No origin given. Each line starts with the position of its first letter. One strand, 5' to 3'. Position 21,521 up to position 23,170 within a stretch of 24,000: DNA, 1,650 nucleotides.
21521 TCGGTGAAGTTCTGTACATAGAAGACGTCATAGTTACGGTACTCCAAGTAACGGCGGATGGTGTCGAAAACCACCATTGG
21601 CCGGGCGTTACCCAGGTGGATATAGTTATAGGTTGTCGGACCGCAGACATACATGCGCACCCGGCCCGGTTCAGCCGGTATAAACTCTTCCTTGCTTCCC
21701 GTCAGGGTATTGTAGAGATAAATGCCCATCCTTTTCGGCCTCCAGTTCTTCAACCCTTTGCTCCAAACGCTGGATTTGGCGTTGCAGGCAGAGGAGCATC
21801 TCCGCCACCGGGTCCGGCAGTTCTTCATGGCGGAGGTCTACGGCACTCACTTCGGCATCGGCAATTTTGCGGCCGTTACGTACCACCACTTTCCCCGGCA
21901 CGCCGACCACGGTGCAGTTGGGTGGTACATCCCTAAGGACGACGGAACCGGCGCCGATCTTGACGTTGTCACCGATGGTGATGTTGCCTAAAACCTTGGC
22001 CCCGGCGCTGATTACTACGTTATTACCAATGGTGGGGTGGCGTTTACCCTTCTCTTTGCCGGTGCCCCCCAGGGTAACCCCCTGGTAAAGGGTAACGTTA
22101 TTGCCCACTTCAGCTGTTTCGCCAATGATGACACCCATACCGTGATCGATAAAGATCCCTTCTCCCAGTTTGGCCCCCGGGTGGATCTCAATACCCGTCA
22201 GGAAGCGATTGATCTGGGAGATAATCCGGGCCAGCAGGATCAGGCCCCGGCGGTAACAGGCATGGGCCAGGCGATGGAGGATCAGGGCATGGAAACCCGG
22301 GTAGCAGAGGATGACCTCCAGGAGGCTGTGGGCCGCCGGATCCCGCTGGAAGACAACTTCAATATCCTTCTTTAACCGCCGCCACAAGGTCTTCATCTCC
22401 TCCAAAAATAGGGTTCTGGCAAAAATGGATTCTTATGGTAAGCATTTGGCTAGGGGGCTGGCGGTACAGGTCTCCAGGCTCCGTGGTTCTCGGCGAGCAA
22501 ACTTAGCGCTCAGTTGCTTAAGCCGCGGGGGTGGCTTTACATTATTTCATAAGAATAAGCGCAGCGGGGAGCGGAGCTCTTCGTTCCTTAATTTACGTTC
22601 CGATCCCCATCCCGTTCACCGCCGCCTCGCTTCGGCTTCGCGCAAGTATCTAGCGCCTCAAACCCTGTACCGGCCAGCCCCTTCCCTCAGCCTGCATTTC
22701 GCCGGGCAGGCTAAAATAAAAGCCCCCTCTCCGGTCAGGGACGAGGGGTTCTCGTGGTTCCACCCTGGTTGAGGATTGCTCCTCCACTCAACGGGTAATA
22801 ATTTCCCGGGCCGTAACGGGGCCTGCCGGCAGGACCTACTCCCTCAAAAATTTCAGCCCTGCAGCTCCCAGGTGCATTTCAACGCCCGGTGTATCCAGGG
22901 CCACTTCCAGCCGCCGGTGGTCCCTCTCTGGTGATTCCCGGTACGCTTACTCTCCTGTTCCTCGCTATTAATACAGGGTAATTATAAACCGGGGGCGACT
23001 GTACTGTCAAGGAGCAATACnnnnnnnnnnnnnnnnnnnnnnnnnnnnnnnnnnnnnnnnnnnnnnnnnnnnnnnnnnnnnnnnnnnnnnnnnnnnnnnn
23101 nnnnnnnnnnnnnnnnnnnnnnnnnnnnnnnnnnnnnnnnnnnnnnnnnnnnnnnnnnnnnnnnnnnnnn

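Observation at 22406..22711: A second copy of the element sits between the Cys T-box terminator and the cysE start codon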

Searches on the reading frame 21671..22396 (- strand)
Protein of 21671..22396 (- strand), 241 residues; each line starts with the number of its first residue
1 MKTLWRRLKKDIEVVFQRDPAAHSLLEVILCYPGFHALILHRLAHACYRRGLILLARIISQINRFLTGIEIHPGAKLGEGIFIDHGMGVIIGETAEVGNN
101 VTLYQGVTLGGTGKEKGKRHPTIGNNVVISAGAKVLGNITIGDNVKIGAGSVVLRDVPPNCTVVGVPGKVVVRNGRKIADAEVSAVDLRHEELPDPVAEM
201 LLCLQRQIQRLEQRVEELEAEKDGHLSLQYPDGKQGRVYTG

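Call 21: find_encoding_contigs(protein=window:21671-22396:-, flank=3000, max_places=10)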
Protein window:21671-22396:- (241 aa): 2 contigs read that carry it; 1 place shown.
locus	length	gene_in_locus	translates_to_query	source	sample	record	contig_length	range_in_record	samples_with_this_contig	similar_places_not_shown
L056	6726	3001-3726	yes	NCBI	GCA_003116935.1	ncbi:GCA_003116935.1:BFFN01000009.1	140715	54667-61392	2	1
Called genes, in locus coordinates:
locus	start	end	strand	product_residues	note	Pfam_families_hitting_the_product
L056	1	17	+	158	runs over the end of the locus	PF02559:CarD_TRCF_RID, PF21095:CarD_C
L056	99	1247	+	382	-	PF27675:YCF81_N, PF01850:PIN, PF01938:TRAM (weak)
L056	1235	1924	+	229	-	PF01128:IspD, PF12804:NTP_transf_3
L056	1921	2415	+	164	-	PF02542:YgbB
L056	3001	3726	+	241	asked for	PF06426:SATase_N (weak), PF25087:GMPPB_C (faint), PF00132:Hexapep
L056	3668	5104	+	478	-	PF01406:tRNA-synt_1e, PF09334:tRNA-synt_1g (faint), PF09190:DALR_2, PF23493:CysS_C (weak)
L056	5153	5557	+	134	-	PF00636:Ribonuclease_3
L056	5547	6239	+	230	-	PF02511:Thy1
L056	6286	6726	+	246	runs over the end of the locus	PF08032:SpoU_sub_bind, PF00588:SpoU_methylase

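Call 30: find_homologous_proteins(query=window:21671-22396:-, max_evalue=1e-60)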
Query window:21671-22396:- (241 aa): 7859 proteins with E <= 1e-60 among 8000 candidates; the best 120 are listed.
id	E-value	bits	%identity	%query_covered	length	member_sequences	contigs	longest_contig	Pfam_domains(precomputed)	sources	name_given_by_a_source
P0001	8.9e-156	534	100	100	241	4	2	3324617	PF06426.20,PF00132.31,PF25087.2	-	-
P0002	1.6e-144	497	92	99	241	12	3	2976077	PF06426.20,PF00132.31,PF25087.2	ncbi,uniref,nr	ncbi:serine O-acetyltransferase [Neomoorella thermoacetica]|uniref:Serine acetyltransferase n=1 Tax=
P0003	4.0e-136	470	87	99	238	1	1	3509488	PF06426.20,PF00132.31,PF25087.2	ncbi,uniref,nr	ncbi:Serine acetyltransferase [Neomoorella glycerini]|uniref:Serine acetyltransferase n=1 Tax=Neomoo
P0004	7.6e-135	466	86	98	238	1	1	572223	PF00132.31,PF25087.2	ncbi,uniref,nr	ncbi:serine O-acetyltransferase [Moorella sulfitireducens (nom. illeg.)]|uniref:serine O-acetyltrans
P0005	2.4e-134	464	86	98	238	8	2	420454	PF06426.20,PF00132.31,PF25087.2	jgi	-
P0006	2.6e-134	464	86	98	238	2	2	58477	PF06426.20,PF00132.31,PF25087.2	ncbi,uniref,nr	ncbi:Serine O-acetyltransferase [Moorella glycerini]|uniref:Serine acetyltransferase n=1 Tax=Neomoor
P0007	4.1e-131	454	83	98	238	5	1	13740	PF06426.20,PF00132.31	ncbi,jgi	jgi:serine O-acetyltransferase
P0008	1.4e-128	445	82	99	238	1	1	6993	PF06426.20,PF00132.31,PF25087.2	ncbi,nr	ncbi:MAG: serine O-acetyltransferase [Clostridia bacterium]|nr:serine O-acetyltransferase [Clostridi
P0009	2.3e-128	445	81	98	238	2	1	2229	PF06426.20,PF00132.31,PF25087.2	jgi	-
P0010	2.2e-126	438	83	98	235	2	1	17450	PF06426.20,PF00132.31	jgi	-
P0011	2.4e-126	438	79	98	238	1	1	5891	PF06426.20,PF14602.13,PF00132.31,PF25087.2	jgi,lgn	jgi:serine O-acetyltransferase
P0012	2.8e-126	438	80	98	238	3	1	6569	PF06426.20,PF14602.13,PF00132.31,PF25087.2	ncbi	ncbi:MAG: serine O-acetyltransferase [Moorellaceae bacterium]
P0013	8.1e-126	436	81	98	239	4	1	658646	PF06426.20,PF00132.31,PF25087.2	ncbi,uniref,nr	ncbi:serine O-acetyltransferase [Thermanaeromonas sp. C210]|uniref:serine O-acetyltransferase n=1 Ta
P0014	2.2e-125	435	83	97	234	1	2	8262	PF00132.31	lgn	-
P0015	7.8e-125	433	80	98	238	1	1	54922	PF06426.20,PF14602.13,PF00132.31,PF25087.2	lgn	-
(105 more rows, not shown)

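Call 31: find_encoding_contigs(protein=P0002, flank=1500, max_places=3)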
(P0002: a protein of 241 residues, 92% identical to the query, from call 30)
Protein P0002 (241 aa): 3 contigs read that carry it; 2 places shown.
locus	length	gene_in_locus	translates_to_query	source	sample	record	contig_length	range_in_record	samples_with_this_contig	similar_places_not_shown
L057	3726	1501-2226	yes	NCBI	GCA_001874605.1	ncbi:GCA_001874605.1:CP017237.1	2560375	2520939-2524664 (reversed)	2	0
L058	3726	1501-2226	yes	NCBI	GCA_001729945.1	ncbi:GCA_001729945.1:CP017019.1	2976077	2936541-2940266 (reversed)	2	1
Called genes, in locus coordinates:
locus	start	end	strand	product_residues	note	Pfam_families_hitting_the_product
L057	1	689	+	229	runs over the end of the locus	PF01128:IspD, PF12804:NTP_transf_3, PF02348:CTP_transf_3 (weak)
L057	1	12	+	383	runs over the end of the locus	PF27675:YCF81_N, PF01850:PIN, PF13638:PIN_4 (faint), PF01938:TRAM (weak)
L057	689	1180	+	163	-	PF02542:YgbB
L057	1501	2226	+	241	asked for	PF06426:SATase_N (weak), PF25087:GMPPB_C (faint), PF00132:Hexapep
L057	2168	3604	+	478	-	PF01406:tRNA-synt_1e, PF09334:tRNA-synt_1g (weak), PF09190:DALR_2, PF23493:CysS_C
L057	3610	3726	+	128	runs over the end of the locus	PF00636:Ribonuclease_3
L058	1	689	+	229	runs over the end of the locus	PF01128:IspD, PF12804:NTP_transf_3, PF02348:CTP_transf_3 (weak)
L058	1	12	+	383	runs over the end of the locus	PF27675:YCF81_N, PF01850:PIN, PF13638:PIN_4 (faint), PF01938:TRAM (weak)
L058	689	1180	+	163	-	PF02542:YgbB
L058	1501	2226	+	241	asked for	PF06426:SATase_N (weak), PF25087:GMPPB_C (faint), PF00132:Hexapep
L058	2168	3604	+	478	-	PF01406:tRNA-synt_1e, PF09334:tRNA-synt_1g (faint), PF09190:DALR_2, PF23493:CysS_C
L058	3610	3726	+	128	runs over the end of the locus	PF00636:Ribonuclease_3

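Call 32: find_encoding_contigs(protein=P0003, flank=1500, max_places=2)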
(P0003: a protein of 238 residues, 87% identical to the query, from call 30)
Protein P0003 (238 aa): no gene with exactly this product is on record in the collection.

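Call 33: find_encoding_contigs(protein=P0004, flank=1500, max_places=2)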
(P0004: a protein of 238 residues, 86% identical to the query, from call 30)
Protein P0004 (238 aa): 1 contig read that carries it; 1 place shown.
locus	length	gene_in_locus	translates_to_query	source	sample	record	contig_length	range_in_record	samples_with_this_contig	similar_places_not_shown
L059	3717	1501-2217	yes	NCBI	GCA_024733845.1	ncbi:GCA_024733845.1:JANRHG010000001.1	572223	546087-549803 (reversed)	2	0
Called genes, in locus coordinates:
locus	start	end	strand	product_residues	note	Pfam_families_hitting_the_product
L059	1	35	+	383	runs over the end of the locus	PF27675:YCF81_N, PF01850:PIN (weak), PF01938:TRAM (weak)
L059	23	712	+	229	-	PF01128:IspD, PF02348:CTP_transf_3, PF12804:NTP_transf_3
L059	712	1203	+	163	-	PF02542:YgbB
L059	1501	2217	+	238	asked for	PF25087:GMPPB_C (faint), PF00132:Hexapep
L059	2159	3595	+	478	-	PF01406:tRNA-synt_1e, PF09334:tRNA-synt_1g (faint), PF09190:DALR_2, PF23493:CysS_C (weak)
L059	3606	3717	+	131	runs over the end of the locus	PF00636:Ribonuclease_3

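Call 34: find_encoding_contigs(protein=P0005, flank=1500, max_places=2)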
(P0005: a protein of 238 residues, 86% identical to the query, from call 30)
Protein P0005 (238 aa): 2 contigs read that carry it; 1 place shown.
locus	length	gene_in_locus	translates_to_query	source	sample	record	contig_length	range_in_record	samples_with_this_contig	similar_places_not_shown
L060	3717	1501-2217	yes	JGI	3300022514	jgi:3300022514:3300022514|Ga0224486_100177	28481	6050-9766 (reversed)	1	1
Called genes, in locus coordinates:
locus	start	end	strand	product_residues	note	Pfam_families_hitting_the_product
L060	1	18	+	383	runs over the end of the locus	PF27675:YCF81_N, PF01850:PIN (weak), PF01938:TRAM (weak)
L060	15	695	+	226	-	PF01128:IspD, PF02348:CTP_transf_3 (weak), PF12804:NTP_transf_3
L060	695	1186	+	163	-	PF02542:YgbB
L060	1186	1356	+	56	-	-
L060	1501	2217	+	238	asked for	PF06426:SATase_N (weak), PF25087:GMPPB_C (faint), PF00132:Hexapep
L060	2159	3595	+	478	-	PF01406:tRNA-synt_1e, PF01921:tRNA-synt_1f (faint), PF09334:tRNA-synt_1g (faint), PF09190:DALR_2, PF23493:CysS_C (weak)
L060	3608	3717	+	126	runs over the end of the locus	PF00636:Ribonuclease_3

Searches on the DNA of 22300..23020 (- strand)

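Call 5: search_rna_families(source=window, start=22300, end=22800, threshold=evalue, max_evalue=10)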
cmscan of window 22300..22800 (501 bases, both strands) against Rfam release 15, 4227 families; matches with E-value up to 10: 4.
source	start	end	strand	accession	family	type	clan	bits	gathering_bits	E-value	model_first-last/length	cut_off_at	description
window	22734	22800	-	RF00230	T-box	Cis-reg; leader;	-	35.3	93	2.8e-06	146-219/219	5'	T-box leader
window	22713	22761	-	RF02754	ES205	Gene; sRNA;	-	14.8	86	8.7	1-72/72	no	ES205 sRNA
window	22356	22376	-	RF01337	CRISPR-DR24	Gene; CRISPR;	-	14.7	35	5.5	1-30/30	no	CRISPR RNA direct repeat element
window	22383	22442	+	RF01962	RMST_1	Gene; lncRNA;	-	10.2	40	9.8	1-61/61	no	Rhabdomyosarcoma 2 associated transcript conserved region 1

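Call 13: search_dna_similar(query=window:22400-22725:-, collection=plasmids, mode=distant, max_evalue=0.001)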
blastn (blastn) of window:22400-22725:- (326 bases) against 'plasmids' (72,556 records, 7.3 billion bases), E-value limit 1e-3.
No match.

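Call 14: search_dna_similar(query=window:22400-22725:-, collection=phages, mode=distant, max_evalue=0.001)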
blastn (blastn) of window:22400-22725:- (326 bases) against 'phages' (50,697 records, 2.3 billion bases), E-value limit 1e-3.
No match.

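Call 80: search_rna_families(source=window, start=22690, end=23020, threshold=gathering, show_alignments=1)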
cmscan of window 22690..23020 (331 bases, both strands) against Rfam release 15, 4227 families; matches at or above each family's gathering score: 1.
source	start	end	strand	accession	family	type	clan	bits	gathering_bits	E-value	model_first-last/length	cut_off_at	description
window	22734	22971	-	RF00230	T-box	Cis-reg; leader;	-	99.8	93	4.5e-23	1-219/219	no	T-box leader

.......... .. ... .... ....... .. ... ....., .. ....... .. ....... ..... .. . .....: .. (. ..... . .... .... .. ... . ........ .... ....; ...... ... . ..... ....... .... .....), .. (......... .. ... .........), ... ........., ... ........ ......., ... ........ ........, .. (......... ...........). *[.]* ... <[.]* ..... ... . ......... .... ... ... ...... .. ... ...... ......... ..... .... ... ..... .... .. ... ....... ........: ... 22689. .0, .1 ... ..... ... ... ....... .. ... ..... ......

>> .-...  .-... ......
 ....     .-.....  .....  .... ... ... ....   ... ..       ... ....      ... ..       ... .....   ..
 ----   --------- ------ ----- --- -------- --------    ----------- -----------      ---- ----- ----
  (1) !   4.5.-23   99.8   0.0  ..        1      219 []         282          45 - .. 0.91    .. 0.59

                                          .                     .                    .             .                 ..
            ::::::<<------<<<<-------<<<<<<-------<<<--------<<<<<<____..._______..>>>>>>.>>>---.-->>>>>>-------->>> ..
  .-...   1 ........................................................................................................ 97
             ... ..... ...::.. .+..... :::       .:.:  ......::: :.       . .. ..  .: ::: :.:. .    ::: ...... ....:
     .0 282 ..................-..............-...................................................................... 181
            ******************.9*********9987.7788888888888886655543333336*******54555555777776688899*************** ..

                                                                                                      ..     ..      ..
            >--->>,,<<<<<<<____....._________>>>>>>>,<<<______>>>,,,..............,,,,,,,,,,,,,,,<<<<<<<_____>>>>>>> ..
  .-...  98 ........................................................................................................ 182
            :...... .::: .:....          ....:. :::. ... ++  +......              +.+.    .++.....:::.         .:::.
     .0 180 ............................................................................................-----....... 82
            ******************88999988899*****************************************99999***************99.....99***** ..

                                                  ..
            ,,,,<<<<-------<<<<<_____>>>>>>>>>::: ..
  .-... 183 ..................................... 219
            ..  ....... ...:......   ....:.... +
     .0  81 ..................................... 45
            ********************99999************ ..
